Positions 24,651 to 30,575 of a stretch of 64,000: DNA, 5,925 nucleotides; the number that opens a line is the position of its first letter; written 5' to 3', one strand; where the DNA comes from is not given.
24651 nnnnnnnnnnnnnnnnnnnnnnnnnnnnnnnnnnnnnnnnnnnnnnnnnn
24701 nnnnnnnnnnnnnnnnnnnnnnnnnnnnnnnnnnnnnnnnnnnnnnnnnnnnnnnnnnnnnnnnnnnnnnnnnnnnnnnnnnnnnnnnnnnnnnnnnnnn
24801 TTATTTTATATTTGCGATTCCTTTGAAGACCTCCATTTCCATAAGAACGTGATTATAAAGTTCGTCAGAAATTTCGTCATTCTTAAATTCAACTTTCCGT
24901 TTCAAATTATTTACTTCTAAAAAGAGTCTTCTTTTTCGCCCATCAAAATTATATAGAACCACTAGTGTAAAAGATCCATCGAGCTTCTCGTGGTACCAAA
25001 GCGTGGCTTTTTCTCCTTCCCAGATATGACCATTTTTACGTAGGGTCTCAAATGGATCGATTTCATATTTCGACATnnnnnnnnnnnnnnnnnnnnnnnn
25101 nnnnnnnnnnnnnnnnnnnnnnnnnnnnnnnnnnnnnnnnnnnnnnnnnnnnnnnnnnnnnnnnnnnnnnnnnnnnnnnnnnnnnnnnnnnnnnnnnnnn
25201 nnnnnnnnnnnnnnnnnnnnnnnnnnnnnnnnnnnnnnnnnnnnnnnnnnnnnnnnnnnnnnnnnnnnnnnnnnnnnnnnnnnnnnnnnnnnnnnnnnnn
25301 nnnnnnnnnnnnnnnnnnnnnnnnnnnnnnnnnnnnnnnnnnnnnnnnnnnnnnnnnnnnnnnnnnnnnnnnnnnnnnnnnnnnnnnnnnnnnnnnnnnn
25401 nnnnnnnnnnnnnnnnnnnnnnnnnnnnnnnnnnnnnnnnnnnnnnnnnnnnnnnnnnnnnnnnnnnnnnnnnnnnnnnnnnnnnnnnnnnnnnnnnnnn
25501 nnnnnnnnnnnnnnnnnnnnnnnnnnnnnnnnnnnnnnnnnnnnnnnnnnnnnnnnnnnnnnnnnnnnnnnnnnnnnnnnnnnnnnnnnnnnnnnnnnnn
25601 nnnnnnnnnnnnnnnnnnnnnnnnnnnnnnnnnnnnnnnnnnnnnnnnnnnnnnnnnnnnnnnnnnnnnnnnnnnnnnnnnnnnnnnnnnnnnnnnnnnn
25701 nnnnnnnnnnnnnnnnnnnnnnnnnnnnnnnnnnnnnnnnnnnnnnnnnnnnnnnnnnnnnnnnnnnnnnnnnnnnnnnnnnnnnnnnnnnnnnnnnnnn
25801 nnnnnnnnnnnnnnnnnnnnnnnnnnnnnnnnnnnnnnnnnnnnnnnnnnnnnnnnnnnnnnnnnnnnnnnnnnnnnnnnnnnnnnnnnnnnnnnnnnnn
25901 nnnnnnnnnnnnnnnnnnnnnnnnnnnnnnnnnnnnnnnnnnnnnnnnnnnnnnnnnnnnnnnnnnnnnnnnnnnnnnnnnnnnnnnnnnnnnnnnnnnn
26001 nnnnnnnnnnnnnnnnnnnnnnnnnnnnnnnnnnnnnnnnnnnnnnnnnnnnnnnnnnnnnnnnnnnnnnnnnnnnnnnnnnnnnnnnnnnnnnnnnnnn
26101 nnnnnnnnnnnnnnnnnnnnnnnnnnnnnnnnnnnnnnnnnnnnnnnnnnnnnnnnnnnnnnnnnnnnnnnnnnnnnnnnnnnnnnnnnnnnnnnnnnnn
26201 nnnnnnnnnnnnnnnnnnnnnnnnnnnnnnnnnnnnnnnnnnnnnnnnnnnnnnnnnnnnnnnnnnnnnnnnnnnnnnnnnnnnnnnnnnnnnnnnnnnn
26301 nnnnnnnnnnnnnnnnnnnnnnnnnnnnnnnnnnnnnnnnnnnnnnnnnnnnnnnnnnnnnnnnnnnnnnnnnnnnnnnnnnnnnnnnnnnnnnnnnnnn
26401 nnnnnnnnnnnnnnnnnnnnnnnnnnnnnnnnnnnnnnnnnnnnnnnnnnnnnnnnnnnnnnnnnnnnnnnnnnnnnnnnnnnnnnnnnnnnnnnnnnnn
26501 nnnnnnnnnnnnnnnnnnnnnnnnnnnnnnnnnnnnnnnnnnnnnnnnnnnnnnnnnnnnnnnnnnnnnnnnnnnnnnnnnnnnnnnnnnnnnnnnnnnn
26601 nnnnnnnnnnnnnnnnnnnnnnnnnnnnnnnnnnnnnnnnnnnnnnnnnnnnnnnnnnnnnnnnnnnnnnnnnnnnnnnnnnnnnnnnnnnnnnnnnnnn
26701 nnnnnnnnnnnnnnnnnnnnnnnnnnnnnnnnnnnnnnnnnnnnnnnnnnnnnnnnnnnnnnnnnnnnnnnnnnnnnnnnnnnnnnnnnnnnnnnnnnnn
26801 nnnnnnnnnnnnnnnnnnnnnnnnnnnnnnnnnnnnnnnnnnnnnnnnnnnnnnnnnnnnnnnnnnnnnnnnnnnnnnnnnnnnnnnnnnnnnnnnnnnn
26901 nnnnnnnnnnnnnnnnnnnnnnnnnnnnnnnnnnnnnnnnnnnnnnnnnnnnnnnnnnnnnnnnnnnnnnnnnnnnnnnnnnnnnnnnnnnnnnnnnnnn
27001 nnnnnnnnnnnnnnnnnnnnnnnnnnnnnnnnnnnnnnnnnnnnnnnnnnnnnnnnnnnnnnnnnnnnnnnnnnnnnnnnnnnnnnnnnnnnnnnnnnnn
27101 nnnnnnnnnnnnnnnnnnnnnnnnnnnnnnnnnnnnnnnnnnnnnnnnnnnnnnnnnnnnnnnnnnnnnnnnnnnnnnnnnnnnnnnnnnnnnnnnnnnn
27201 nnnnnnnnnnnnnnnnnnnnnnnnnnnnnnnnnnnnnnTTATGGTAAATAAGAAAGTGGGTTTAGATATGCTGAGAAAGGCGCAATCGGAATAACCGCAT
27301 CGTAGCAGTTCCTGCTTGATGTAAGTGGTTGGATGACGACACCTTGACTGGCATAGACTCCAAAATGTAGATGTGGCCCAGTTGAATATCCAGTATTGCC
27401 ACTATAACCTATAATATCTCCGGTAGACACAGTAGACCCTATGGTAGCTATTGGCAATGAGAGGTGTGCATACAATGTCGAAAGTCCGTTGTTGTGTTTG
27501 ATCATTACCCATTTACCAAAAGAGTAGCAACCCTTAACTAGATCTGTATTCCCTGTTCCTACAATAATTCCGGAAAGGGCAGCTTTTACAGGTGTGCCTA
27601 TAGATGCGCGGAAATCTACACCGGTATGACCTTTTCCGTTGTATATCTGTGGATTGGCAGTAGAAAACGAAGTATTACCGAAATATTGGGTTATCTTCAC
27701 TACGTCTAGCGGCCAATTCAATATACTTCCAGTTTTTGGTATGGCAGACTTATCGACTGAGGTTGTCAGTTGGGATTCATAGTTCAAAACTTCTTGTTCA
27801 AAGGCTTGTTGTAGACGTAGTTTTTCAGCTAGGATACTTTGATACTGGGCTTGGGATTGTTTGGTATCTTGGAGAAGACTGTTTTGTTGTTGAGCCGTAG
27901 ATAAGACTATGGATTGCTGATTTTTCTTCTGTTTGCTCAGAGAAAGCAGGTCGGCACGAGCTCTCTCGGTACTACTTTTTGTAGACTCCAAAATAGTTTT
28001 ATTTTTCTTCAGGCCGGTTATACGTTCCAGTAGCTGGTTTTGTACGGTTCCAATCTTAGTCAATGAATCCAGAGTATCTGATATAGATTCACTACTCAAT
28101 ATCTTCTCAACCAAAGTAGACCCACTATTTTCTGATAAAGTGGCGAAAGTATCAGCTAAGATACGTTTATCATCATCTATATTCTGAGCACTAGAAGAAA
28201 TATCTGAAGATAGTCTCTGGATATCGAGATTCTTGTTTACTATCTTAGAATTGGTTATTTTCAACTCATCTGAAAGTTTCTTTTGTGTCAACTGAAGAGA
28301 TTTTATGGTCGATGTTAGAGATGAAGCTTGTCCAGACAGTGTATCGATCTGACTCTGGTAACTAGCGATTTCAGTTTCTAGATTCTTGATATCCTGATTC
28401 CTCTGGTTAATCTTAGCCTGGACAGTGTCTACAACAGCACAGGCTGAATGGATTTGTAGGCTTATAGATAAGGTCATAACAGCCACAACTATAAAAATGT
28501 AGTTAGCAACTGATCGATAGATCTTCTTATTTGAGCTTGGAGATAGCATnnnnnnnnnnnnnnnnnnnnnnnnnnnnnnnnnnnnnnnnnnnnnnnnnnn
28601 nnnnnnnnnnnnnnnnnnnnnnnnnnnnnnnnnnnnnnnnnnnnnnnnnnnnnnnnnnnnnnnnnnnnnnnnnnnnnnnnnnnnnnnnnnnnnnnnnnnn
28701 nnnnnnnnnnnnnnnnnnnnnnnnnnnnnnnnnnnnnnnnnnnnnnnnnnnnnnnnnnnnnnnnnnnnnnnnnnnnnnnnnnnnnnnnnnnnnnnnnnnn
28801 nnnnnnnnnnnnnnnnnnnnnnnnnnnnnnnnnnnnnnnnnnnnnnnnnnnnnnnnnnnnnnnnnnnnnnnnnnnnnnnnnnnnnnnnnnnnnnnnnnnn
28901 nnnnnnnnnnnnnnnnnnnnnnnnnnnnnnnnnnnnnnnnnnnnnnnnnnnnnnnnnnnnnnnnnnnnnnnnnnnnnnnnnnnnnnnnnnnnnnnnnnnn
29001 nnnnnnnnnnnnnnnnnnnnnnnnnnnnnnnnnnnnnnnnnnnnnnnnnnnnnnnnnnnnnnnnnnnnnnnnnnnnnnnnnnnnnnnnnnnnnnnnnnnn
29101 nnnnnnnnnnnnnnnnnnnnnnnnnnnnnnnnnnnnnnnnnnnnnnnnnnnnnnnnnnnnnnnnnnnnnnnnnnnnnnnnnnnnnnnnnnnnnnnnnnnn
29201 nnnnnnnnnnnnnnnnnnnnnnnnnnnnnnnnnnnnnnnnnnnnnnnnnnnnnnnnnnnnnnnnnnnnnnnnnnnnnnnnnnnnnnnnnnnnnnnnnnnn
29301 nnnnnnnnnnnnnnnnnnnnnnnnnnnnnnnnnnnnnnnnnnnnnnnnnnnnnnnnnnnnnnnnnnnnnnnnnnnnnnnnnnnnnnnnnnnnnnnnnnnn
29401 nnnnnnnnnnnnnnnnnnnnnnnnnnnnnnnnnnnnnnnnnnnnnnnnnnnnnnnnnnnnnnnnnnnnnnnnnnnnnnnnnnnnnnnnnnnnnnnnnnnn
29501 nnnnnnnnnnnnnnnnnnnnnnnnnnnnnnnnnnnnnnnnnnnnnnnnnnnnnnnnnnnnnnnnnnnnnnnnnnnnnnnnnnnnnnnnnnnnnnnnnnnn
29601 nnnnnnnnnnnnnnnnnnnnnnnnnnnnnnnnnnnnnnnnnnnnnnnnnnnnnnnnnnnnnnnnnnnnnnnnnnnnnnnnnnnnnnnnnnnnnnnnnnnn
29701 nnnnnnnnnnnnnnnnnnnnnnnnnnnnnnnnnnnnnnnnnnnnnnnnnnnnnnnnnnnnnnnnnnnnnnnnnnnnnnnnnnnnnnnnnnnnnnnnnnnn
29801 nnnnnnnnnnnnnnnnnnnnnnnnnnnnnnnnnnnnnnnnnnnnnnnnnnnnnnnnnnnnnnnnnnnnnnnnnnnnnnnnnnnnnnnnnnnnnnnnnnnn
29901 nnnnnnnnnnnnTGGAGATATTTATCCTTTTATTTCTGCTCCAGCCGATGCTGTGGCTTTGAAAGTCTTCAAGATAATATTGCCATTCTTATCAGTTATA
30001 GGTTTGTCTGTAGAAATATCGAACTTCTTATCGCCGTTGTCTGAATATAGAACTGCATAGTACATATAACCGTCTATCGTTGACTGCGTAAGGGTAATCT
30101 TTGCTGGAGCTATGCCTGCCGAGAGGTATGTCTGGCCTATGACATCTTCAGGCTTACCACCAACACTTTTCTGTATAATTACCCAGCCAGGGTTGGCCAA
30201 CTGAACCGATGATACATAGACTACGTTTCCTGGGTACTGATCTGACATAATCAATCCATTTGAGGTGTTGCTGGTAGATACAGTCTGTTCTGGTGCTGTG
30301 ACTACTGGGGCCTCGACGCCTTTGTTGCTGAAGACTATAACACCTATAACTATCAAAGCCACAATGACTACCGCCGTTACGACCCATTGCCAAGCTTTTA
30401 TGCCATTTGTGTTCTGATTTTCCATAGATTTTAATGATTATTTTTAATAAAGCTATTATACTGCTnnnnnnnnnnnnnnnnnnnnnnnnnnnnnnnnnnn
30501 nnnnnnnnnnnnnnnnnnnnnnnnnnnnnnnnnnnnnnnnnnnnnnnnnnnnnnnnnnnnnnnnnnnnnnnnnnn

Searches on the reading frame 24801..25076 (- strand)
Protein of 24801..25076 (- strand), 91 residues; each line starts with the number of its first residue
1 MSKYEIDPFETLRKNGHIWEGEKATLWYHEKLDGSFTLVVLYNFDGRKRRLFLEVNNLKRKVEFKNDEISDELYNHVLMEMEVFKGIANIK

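Call 40: search_protein_families(library=pfam, max_evalue=1, proteins=[window:24801-25076:-])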
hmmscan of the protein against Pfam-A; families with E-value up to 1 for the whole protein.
window:24801-25076:- (91 aa): 0 families

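Call 91: predict_structure(protein=window:24801-25076:-)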
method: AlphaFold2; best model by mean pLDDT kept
length: 91 residues; sequences in the alignment: 1
mean_pLDDT: 67.0   pTM: 0.53
mean pLDDT of the five models: 67.0, 62.0, 55.8, 51.9, 49.7
residues with pLDDT >= 90: 0; 70-90: 35; 50-70: 50; < 50: 6
segments of 3 or more residues with pLDDT < 50: 1-3
pLDDT, mean of each block of 10 residues (from residue 1): 54 73 74 75 72 68 65 67 57 45
secondary structure, 60 per line:
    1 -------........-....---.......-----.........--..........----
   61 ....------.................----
elements in order: H8-15 E17-20 E24-30 E36-44 E47-56 E61-64 H71-87

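Call 93: fold_search(model_id=the predicted structure, library=pdb)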
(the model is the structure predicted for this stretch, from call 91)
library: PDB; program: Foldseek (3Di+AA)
matches with E <= 10: 656; with E <= 0.001: 0
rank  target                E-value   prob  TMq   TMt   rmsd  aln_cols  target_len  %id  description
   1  4hyz_A                4.9e-01  0.44  0.33  0.27   9.9        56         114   18  Crystal structure of a DUF3887 family protein (RUMGNA_01855) from Ruminococcus gnavus ATCC 29149 at 2.25 A resolution (released 2013-01-09)
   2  1x8u_B                5.2e-01  0.23  0.27  0.16  13.1       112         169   11  Crystal structure of Siderocalin (NGAL, Lipocalin 2) complexed with Carboxymycobactin T (released 2005-01-25)
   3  1gpq_A                7.2e-01  0.44  0.42  0.34   5.0        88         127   11  Structure of ivy complexed with its target, HEWL (released 2003-03-11)
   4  5wi2_A                7.6e-01  0.21  0.30  0.30  10.8        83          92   13  Crystal structure of the KA1 domain from human Chk1 (released 2017-10-04)
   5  5cdw_C                7.6e-01  0.16  0.24  0.23   7.9        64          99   17  Crystal Structure Analysis of a mutant Grb2 SH2 domain (W121G) with a pYVNV peptide (released 2016-05-25)
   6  8zxj_A                8.5e-01  0.38  0.36  0.34   9.2        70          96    7  Sweet protein MNEI-Mut 6-1 (released 2025-06-18)
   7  4rt0_C                8.5e-01  0.14  0.23  0.21   7.9        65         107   14  Structure of the Alg44 PilZ domain from Pseudomonas aeruginosa PAO1 in complex with c-di-GMP (released 2015-04-08)
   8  8zxt_A                9.0e-01  0.30  0.35  0.34  11.4        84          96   10  sweet protein MNEI-Mut 6-3 (released 2025-06-18)
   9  9l5u_D                9.6e-01  0.23  0.32  0.33   6.0        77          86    8  Papain-like cysteine protease toxin/immunity pair (released 2025-06-04)
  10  8faz_X                9.6e-01  0.21  0.25  0.12   3.6        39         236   18  Cryo-EM structure of the human BCDX2 complex (released 2023-06-21)
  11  5zg9_A                9.6e-01  0.13  0.22  0.24  11.5        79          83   10  Crystal structure of MoSub1-ssDNA complex in phosphate buffer (released 2019-03-27)
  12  8tm8_A                1.0e+00  0.35  0.36  0.36  11.6        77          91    9  Monomer structure of monellin loop1 mutant (YENKG) (released 2024-12-18)
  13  5khp_B                1.1e+00  0.14  0.27  0.15  14.5       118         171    9  Tightening the Recognition of Tetravalent Zr and Th Complexes by the Siderophore-Binding Mammalian Protein Siderocalin (released 2017-04-26)
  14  4agh                  1.1e+00  0.13  0.23  0.25  11.3        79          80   10  Structural features of ssDNA binding protein MoSub1 from Magnaporthe oryzae (released 2012-08-29)
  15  5mum                  1.1e+00  0.87  0.42  0.11   1.9        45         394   16  Glycoside Hydrolase BACINT_00347 (released 2017-04-26)
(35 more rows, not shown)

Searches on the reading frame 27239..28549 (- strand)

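Call 15: search_protein_families(library=pfam, max_evalue=0.001, proteins=[window:27239-28549:-])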
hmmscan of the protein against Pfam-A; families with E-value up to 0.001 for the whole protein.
window:27239-28549:- (436 aa): 1 family
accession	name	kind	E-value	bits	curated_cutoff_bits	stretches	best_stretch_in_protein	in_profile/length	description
PF01551.29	Peptidase_M23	-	4.6e-26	91.3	28.7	1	307-403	2-91/96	Peptidase family M23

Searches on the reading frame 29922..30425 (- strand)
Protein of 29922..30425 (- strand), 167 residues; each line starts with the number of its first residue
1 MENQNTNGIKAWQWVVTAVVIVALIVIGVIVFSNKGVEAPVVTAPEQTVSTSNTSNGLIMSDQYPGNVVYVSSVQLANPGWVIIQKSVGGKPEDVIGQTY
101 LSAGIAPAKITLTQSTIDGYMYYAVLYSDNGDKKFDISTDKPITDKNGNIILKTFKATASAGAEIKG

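Call 15: search_protein_families(library=pfam, max_evalue=0.001, proteins=[window:29922-30425:-])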
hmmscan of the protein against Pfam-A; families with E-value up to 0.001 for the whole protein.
window:29922-30425:- (167 aa): 1 family
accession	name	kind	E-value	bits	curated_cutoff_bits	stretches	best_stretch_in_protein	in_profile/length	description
PF23951.1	DUF7282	-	6.7e-13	49.2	27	1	60-156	5-110/112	Domain of unknown function (DUF7282)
